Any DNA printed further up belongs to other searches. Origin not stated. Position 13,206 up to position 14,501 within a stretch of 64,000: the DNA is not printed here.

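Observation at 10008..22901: ECF-sigma-headed 13-kb co-directional cluster: receptor + SDR + degenerate KAS III + alpha/beta hydrolase + AMP-ligase::hydrolase fusion (candidate undescribed lipid or hydrophobic-metabolite system)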

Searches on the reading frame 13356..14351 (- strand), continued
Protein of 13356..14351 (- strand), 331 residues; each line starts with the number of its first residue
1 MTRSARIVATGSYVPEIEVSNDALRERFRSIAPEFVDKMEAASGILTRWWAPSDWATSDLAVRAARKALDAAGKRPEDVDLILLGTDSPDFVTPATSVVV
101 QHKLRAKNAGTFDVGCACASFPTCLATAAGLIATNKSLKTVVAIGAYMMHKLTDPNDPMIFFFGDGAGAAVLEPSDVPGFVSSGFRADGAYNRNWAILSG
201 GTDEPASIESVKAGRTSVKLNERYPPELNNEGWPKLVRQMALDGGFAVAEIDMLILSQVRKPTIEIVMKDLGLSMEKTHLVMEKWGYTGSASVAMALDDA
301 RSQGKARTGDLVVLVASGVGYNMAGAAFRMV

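Call 62: search_protein_families(library=pfam, proteins=[L134:5140-5841:+, L134:5933-9271:+, L134:9273-9965:+, L134:11024-12685:+, L134:12666-13526:+, L134:13998-15254:+, L090:8987-9976:+, L090:11002-11760:+, L090:11764-13134:+, L090:5754-7067:+], max_evalue=0.0001)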
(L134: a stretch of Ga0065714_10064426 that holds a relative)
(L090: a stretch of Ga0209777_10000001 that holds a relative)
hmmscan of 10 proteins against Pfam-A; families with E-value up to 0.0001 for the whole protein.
L134:5140-5841:+ (233 aa): 1 family
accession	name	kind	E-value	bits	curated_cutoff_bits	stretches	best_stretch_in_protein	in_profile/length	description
PF00440.29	TetR_N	-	6.2e-15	55.1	24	1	18-60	3-45/47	Bacterial regulatory proteins, tetR family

L134:5933-9271:+ (1112 aa): 4 families
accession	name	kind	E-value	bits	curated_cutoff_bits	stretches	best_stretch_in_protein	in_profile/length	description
PF25183.1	OMP_b-brl_4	-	2.9e-206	688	30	1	244-1105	1-838/838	Outer membrane beta barrel domain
PF13620.12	CarboxypepD_reg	-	5.1e-20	72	32.3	1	30-110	1-81/82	Carboxypeptidase regulatory-like domain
PF13715.12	CarbopepD_reg_2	-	2.3e-08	34.4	32.2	1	31-114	1-80/88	CarboxypepD_reg-like domain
PF00593.30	TonB_dep_Rec_b-barrel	-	6e-05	23.5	27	1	385-918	55-385/436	TonB dependent receptor-like, beta-barrel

L134:9273-9965:+ (230 aa): 3 families
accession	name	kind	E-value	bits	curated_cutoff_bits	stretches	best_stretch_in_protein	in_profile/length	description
PF00561.26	Abhydrolase_1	-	1.6e-32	113.6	25.8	2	21-128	2-108/245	alpha/beta hydrolase fold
PF12146.15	Hydrolase_4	-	7.7e-18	65.1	27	2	44-128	30-120/239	Serine aminopeptidase, S33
PF12697.13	Abhydrolase_6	-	1.8e-17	65.2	26.3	1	22-222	1-215/217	Alpha/beta hydrolase family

L134:11024-12685:+ (553 aa): 2 families
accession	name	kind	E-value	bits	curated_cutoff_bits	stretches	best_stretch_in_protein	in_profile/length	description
PF00501.34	AMP-binding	-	7.5e-76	255.8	29.9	1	31-389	6-384/384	AMP-binding enzyme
PF23562.2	AMP-binding_C_3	-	4.5e-15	56.5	20.8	1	425-537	2-122/124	AMP-binding enzyme C-terminal domain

L134:12666-13526:+ (286 aa): 4 families
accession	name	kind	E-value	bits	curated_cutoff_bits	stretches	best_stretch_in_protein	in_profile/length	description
PF00561.26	Abhydrolase_1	-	1.1e-35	123.9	25.8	1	44-270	1-245/245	alpha/beta hydrolase fold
PF12697.13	Abhydrolase_6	-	5.6e-23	83.2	26.3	1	46-276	1-217/217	Alpha/beta hydrolase family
PF12146.15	Hydrolase_4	-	1.2e-19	71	27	1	45-265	6-234/239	Serine aminopeptidase, S33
PF03096.20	Ndr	-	7.9e-06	25.2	23.3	1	99-281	89-276/283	Ndr family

L134:13998-15254:+ (418 aa): 2 families
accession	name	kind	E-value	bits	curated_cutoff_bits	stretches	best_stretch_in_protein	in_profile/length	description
PF07690.21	MFS_1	-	1.4e-47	162.8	33.4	1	25-370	1-346/347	Major Facilitator Superfamily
PF00083.30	Sugar_tr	-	2.3e-11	43.7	22.3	1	53-200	45-196/452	Sugar (and other) transporter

L090:8987-9976:+ (329 aa): 2 families
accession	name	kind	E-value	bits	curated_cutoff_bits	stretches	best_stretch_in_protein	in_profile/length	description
PF08541.16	ACP_syn_III_C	-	2.6e-24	85.6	26.6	1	247-328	8-89/90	3-Oxoacyl-[acyl-carrier-protein (ACP)] synthase III C terminal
PF08545.16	ACP_syn_III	-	3.9e-18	65.5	24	1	111-188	1-80/80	3-Oxoacyl-[acyl-carrier-protein (ACP)] synthase III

L090:11002-11760:+ (252 aa): 3 families
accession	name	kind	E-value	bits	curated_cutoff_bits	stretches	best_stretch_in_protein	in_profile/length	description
PF00561.26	Abhydrolase_1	-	3.4e-15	56.8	25.8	1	22-130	2-114/245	alpha/beta hydrolase fold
PF12697.13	Abhydrolase_6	-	1.9e-14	55.3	26.3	1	23-246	1-216/217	Alpha/beta hydrolase family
PF12146.15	Hydrolase_4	-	9.8e-09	35.3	27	1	50-234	35-232/239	Serine aminopeptidase, S33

L090:11764-13134:+ (456 aa): 1 family
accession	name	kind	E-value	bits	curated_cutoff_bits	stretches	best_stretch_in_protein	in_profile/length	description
PF00440.29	TetR_N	-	4.5e-27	94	24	2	29-75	1-47/47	Bacterial regulatory proteins, tetR family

L090:5754-7067:+ (437 aa): 3 families
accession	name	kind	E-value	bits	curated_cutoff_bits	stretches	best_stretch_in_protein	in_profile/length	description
PF00448.28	SRP54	-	7.3e-56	189.4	22.7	1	102-293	3-195/196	SRP54-type protein, GTPase domain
PF02978.25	SRP_SPB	-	3.5e-26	91.9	27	1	325-420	1-90/91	Signal peptide binding domain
PF02881.24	SRP54_N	-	8.8e-13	48.7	22.4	1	7-82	3-75/75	SRP54-type protein, helical bundle domain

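Call 70: predict_structure(alignment_id=A1)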
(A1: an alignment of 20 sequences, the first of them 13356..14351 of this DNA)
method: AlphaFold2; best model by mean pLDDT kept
length: 331 residues; sequences in the alignment: 20
mean_pLDDT: 91.1   pTM: 0.90
mean pLDDT of the five models: 91.1, 90.9, 90.7, 90.6, 88.7
residues with pLDDT >= 90: 250; 70-90: 55; 50-70: 23; < 50: 3
segments of 3 or more residues with pLDDT < 50: 200-202
pLDDT, mean of each block of 10 residues (from residue 1): 91 97 95 92 92 95 99 98 94 89 98 91 98 97 96 87 96 96 89 62 61 70 77 96 98 91 94 97 94 98 97 90 94 92
secondary structure, 60 per line:
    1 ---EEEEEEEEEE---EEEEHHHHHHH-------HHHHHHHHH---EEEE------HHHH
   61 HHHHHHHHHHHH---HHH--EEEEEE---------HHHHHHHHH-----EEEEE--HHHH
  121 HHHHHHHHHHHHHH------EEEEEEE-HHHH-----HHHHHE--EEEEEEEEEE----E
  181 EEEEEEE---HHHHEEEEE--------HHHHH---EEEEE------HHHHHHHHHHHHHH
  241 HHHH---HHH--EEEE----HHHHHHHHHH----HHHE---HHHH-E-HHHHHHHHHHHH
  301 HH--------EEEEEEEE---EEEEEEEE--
elements in order: E4-13 E17-20 H21-27 H35-43 E47-50 H57-72 E81-86 H96-104 E110-114 H117-134 E141-147 H149-152 H158-162 E166-175 E180-187 H191-194 E195-199 H208-212 E216-220 H227-244 E253-256 H261-270 H282-285 H289-302 E311-318 E322-329

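Call 72: fold_search(model_id=the predicted structure, library=pdb)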
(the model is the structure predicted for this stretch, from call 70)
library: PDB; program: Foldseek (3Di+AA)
matches with E <= 10: 1366; with E <= 0.001: 1034
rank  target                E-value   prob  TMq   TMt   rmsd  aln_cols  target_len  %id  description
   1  4dfe_A                5.5e-36  1.00  0.88  0.90   2.8       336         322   30  Crystal structure of 3-oxoacyl-[acyl-carrier-protein] synthase III from Burkholderia xenovorans (released 2012-02-08)
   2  4ryb_A                9.2e-36  1.00  0.87  0.90   2.8       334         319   33  Crystal structure of beta-ketoacyl-ACP synthase III (FabH) from Neisseria meningitidis (released 2014-12-31)
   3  4dfe_D                1.1e-35  1.00  0.90  0.92   2.5       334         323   30  Crystal structure of 3-oxoacyl-[acyl-carrier-protein] synthase III from Burkholderia xenovorans (released 2012-02-08)
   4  4dfe_B                1.5e-35  1.00  0.88  0.89   2.9       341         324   29  Crystal structure of 3-oxoacyl-[acyl-carrier-protein] synthase III from Burkholderia xenovorans (released 2012-02-08)
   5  6x7r                  1.1e-33  1.00  0.88  0.92   2.9       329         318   28  E. coli beta-ketoacyl-[acyl carrier protein] synthase III (FabH) in complex with oxa(dethia)-coenzyme A (released 2021-06-02)
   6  2ebd_B                1.3e-33  1.00  0.85  0.91   2.3       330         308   27  Crystal structure of 3-oxoacyl-[acyl-carrier-protein] synthase III from Aquifex aeolicus VF5 (released 2007-08-14)
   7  8vd9                  1.4e-33  1.00  0.87  0.92   2.1       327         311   29  Crystal structure of Bacillus subtilis FabHA, beta-ketoacyl carrier protein synthase III (released 2024-02-14)
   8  4z19                  2.2e-33  1.00  0.85  0.91   4.3       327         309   28  Crystal structure of beta-ketoacyl-ACP synthase III (FabH) from Yersinia pestis with acetylated active site cysteine (released 2015-05-20)
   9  4ylt                  3.8e-33  1.00  0.86  0.92   2.5       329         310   30  Crystal structure of beta-ketoacyl-ACP synthase III (FabH) from Yersinia pestis (released 2015-04-08)
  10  6kue_A                1.2e-32  1.00  0.87  0.88   3.3       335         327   26  The structure of BioZ from Agrobacterium tumefaciens (released 2020-09-02)
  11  9ka6_A                1.3e-32  1.00  0.88  0.92   2.8       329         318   28  Crystal structure of beta-ketoacyl-ACP synthase FabH C112Q in complex with acyl-ACP from E. coli (released 2025-09-10)
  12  3il3                  2.3e-32  1.00  0.87  0.91   2.8       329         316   26  Structure of Haemophilus influenzae FabH (released 2009-08-25)
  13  2ebd_A                3.6e-32  1.00  0.86  0.91   2.3       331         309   26  Crystal structure of 3-oxoacyl-[acyl-carrier-protein] synthase III from Aquifex aeolicus VF5 (released 2007-08-14)
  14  4nhd_A                4.7e-32  1.00  0.87  0.91   2.6       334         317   27  Crystal structure of beta-ketoacyl-ACP synthase III (FabH) from Vibrio Cholerae in complex with Coenzyme A (released 2013-12-25)
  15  5bqs_A                7.8e-32  1.00  0.86  0.88   3.8       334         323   26  S. Pneumoniae Fabh with small molecule inhibitor 4 (released 2016-05-18)
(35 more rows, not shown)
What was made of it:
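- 13356..14351 (-): FabH-fold protein with a Cys-Ser(Thr)-Tyr active-site signature ('CTY-KAS'). AlphaFold model with pLDDT 91 and TM 0.88-0.90 to FabH structures (calls 70, 72).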

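Call 73: search_protein_families(library=ncbifam, proteins=[L134:13998-15254:+, L134:9273-9965:+, L134:12666-13526:+, L134:11024-12685:+], max_evalue=0.000001)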
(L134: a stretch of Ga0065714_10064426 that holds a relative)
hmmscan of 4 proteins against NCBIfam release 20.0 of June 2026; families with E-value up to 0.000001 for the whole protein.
L134:13998-15254:+ (418 aa): 35 families (the best 25 are shown)
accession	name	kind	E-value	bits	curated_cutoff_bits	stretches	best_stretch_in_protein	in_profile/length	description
TIGR00893.1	2A0114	subfamily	1e-34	120.2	395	1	27-408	1-395/399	D-galactonate transporter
TIGR00895.1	2A0115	subfamily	4.4e-29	101.6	418.55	1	10-197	7-194/398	aromatic acid/H+ symport family MFS transporter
TIGR00881.1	2A0104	subfamily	1.5e-26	93.3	407.75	1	27-327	2-319/379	phosphoglycerate transporter protein PgtP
NF008586.0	PRK11551.1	equivalog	3.2e-20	72.5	410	1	15-219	10-214/406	3-(3-hydroxy-phenyl)propionate transporter MhpT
TIGR00880.1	2_A_01_02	superfamily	6e-20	71.8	131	1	71-195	13-137/141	multidrug resistance protein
NF008963.0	PRK12307.1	equivalog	1.8e-18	67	637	1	17-363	15-366/426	MFS transporter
TIGR00711.1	efflux_EmrB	subfamily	9.2e-17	60.9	230.2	1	25-196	7-177/485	DHA2 family efflux MFS transporter permease subunit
TIGR00894.1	2A0114euk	subfamily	9.7e-17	60.6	626.45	1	54-205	76-229/465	Na(+)-dependent inorganic phosphate cotransporter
NF003024.0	PRK03893.1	subfamily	6.5e-14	51.6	604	1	27-200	28-197/497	sialate:H+ symport family MFS transporter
TIGR00710.1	efflux_Bcr_CflA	subfamily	1.3e-12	47.9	200.9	1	25-400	10-376/385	Bcr/CflA family efflux MFS transporter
NF053517.1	HbztTptrPcaK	equivalog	1.7e-12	47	770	1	13-195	12-194/437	4-hydroxybenzoate transporter PcaK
NF000031.1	MFS_efflux_LmrA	exception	2.8e-12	46.1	850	1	9-195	20-205/484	lincomycin efflux MFS transporter Lmr(A)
TIGR00898.1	2A0119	subfamily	4.3e-11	42.3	550.75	1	71-200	141-267/506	cation transport protein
NF047787.1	PhglyTportPgtP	equivalog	4.4e-11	42.2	750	1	4-162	10-170/451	phosphoglycerate transporter PgtP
TIGR02332.1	HpaX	equivalog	1.7e-10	40.7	615.4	1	19-196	7-189/412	4-hydroxyphenylacetate permease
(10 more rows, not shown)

L134:9273-9965:+ (230 aa): 31 families (the best 25 are shown)
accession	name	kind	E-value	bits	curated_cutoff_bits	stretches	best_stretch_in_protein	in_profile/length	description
TIGR02427.1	protocat_pcaD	equivalog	9.9e-39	133.2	255.85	2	11-119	2-113/251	3-oxoadipate enol-lactonase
NF051488.1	bifunc_PcaDC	exception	1.2e-35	123.4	390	2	11-119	2-112/375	bifunctional 3-oxoadipate enol-lactonase/4-carboxymuconolactone decarboxylase PcaDC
NF051487.1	bifunc_PcaCD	exception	1.4e-34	120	430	2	19-125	172-278/413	bifunctional 4-carboxymuconolactone decarboxylase/3-oxoadipate enol-lactonase PcaCD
TIGR03611.1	RutD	equivalog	1.6e-32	112.9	238.5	2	14-116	8-111/258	pyrimidine utilization protein D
NF011457.0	PRK14875.1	equivalog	1e-25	90.5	307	2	3-118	114-231/372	acetoin dehydrogenase dihydrolipoyllysine-residue acetyltransferase subunit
TIGR02240.1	PHA_depoly_arom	equivalog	1.4e-25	90.2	250.6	2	152-229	187-263/276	poly(3-hydroxyalkanoate) depolymerase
TIGR03343.1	biphenyl_bphD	equivalog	5.8e-25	88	462.15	2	8-126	19-142/282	2-hydroxy-6-oxo-6-phenylhexa-2,4-dienoate hydrolase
NF050089.1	i_nPHAscl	equivalog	3.4e-23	82.1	300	1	9-118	7-117/288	intracellular short-chain-length polyhydroxyalkanoate depolymerase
TIGR01250.1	pro_imino_pep_2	subfamily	1.9e-22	80.2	167.65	2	161-229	220-287/288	proline iminopeptidase-family hydrolase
NF045632.1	hydroxlase_HsaD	equivalog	2.6e-22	79.1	400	1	9-119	24-138/290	4,5:9,10-diseco-3-hydroxy-5,9,17-trioxoandrosta-1(10),2-diene-4-oate hydrolase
NF052610.1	macro_16_ester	equivalog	4.7e-21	75.4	420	1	7-129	9-140/281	alpha/beta fold macrolide esterase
NF041759.1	mac_hydro_EstT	equivalog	5.2e-20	71.8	450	1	7-131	8-140/278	macrolide hydrolase EstT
TIGR01738.1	bioH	equivalog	9.4e-19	68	206.95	2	18-118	2-98/245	pimeloyl-ACP methyl ester esterase BioH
TIGR03056.1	bchO_mg_che_rel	equivalog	2.8e-17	62.6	172.55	1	10-111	17-121/278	alpha/beta fold hydrolase BchO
NF052614.1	AB_fold_OlsI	equivalog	5e-16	59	385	1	19-128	17-132/272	ornithine lipid biosynthesis O-acyltransferase OlsI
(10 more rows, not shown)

L134:12666-13526:+ (286 aa): 29 families (the best 25 are shown)
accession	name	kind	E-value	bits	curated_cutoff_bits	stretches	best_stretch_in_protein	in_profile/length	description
NF045632.1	hydroxlase_HsaD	equivalog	4.7e-40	137.3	400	1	30-282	19-289/290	4,5:9,10-diseco-3-hydroxy-5,9,17-trioxoandrosta-1(10),2-diene-4-oate hydrolase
NF011457.0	PRK14875.1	equivalog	6.2e-38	130.7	307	1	23-282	110-370/372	acetoin dehydrogenase dihydrolipoyllysine-residue acetyltransferase subunit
TIGR02427.1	protocat_pcaD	equivalog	6.6e-34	117.4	255.85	1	35-281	2-250/251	3-oxoadipate enol-lactonase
NF051488.1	bifunc_PcaDC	exception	1.7e-32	113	390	1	42-283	11-252/375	bifunctional 3-oxoadipate enol-lactonase/4-carboxymuconolactone decarboxylase PcaDC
NF050089.1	i_nPHAscl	equivalog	3.2e-30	105.2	300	2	32-144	6-119/288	intracellular short-chain-length polyhydroxyalkanoate depolymerase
TIGR03343.1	biphenyl_bphD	equivalog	3.9e-30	105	462.15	1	33-281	20-280/282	2-hydroxy-6-oxo-6-phenylhexa-2,4-dienoate hydrolase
NF051487.1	bifunc_PcaCD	exception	5.9e-26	91.5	430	1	43-281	172-411/413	bifunctional 4-carboxymuconolactone decarboxylase/3-oxoadipate enol-lactonase PcaCD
NF052614.1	AB_fold_OlsI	equivalog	1.1e-24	87.4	385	1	40-282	14-256/272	ornithine lipid biosynthesis O-acyltransferase OlsI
TIGR03611.1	RutD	equivalog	1.7e-24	86.6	238.5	1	36-282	6-256/258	pyrimidine utilization protein D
NF002938.0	PRK03592.1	equivalog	4e-23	82.2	241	1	26-144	13-131/298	haloalkane dehalogenase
TIGR03695.1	menH_SHCHC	equivalog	5.3e-23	81.7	208.55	1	43-281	2-251/252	2-succinyl-6-hydroxy-2,4-cyclohexadiene-1-carboxylate synthase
TIGR01250.1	pro_imino_pep_2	subfamily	9.1e-23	81.2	167.65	2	39-143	21-130/288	proline iminopeptidase-family hydrolase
TIGR01738.1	bioH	equivalog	2e-19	70.2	206.95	2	43-142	3-98/245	pimeloyl-ACP methyl ester esterase BioH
NF002873.0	PRK03204.1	equivalog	1.3e-17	64.1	466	1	34-279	25-283/286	haloalkane dehalogenase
NF045948.1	ProImpepThrmp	equivalog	6.1e-17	62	500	1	31-139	10-125/291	proline iminopeptidase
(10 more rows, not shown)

L134:11024-12685:+ (553 aa): 98 families (the best 25 are shown)
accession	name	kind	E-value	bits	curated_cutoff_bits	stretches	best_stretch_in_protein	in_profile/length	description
NF038343.1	ligase_FadD11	exception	6.2e-93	312.2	950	2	308-536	327-582/585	fatty acid--CoA ligase FadD11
NF004837.0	PRK06187.1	subfamily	1.7e-71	241.1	476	1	17-528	9-523/531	long-chain-fatty-acid--CoA ligase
NF005702.0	PRK07514.1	subfamily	1.5e-50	172.1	558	1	30-529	13-502/506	malonyl-CoA synthase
NF005801.1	PRK07656.1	equivalog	3.3e-50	171.2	657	1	45-457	24-436/500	FadD3 family acyl-CoA ligase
NF041592.1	carboxyl_red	equivalog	2.8e-48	164.4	1300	1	25-537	54-621/1160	carboxylic acid reductase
NF004114.0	PRK05605.1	equivalog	1.1e-46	159.3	766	1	152-521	189-563/575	long-chain-fatty-acid--CoA ligase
NF005714.0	PRK07529.1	subfamily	1.4e-45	155.8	632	1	17-458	31-509/640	acyl-CoA synthetase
TIGR01923.1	menE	equivalog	2.3e-45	155.3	330.15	1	49-461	1-385/442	o-succinylbenzoate--CoA ligase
NF006181.0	PRK08314.1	subfamily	2.5e-43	148.2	705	1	46-459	48-487/563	long-chain-fatty-acid--CoA ligase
NF005858.0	PRK07787.1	subfamily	8e-43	146.5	575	1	69-491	43-442/471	acyl-CoA synthetase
NF009233.0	PRK12583.1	subfamily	2.1e-42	145.2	832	1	22-525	24-548/558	fatty acid CoA ligase family protein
NF052269.1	Staph_lig_FadD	equivalog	2.1e-40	138.5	650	1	49-460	29-429/499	long-chain-fatty-acid--CoA ligase FadD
NF002966.0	PRK03640.1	equivalog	2.3e-40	138.6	556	1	144-458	100-416/483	o-succinylbenzoate--CoA ligase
NF003313.0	PRK04319.1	equivalog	4e-39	134.3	729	1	24-461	51-495/574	acetate--CoA ligase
NF006182.0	PRK08316.1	subfamily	1.5e-38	132.6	663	2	46-263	35-245/523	fatty acyl-CoA synthetase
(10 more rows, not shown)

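Call 75: search_protein_families(library=pfam, proteins=[L134:5933-6900:+], max_evalue=10)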
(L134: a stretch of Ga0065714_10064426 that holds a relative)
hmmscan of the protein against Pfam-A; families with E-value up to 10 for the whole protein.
L134:5933-6900:+ (322 aa): 12 families
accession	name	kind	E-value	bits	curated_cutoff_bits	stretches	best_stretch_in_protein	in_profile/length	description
PF25183.1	OMP_b-brl_4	-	1.5e-33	116.7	30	1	244-320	1-76/838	Outer membrane beta barrel domain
PF13620.12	CarboxypepD_reg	-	2.6e-20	73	32.3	1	30-110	1-81/82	Carboxypeptidase regulatory-like domain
PF13715.12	CarbopepD_reg_2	-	3.7e-09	36.9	32.2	1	31-114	1-80/88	CarboxypepD_reg-like domain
PF17210.9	SdrD_B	-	2.6e-05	24.8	29.7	1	37-94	18-75/112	SdrD B-like domain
PF09430.16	EMC7_beta-sandw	-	4e-05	24.3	26.6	1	41-127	5-87/122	ER membrane protein complex subunit 7, beta-sandwich domain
PF07715.20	Plug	-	0.00013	22.9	23.9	1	130-239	3-105/107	TonB-dependent Receptor Plug Domain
PF17802.7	SpaA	-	0.00021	21.8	23.1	1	31-101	3-77/91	Prealbumin-like fold domain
PF02369.22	Big_1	-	0.00085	19.8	34.9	1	30-86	20-79/93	Bacterial Ig-like domain (group 1)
PF10670.15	DUF4198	-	0.011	16.3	34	1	38-84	155-206/209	Domain of unknown function (DUF4198)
PF24107.1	DUF7382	-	0.011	16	27.4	1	27-67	18-60/65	Domain of unknown function (DUF7382)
PF17789.7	MG4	-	0.012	16.2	24.7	1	35-85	22-73/95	Macroglobulin domain MG4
PF14686.12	fn3_3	-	0.15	12.3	24.4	1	41-105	4-74/75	Polysaccharide lyase family 4, domain II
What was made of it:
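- On TonB-dependent receptor: The L134-type receptor gives a borderline Plug hit of 22.9 bits against a 23.9-bit cut-off (call 75).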
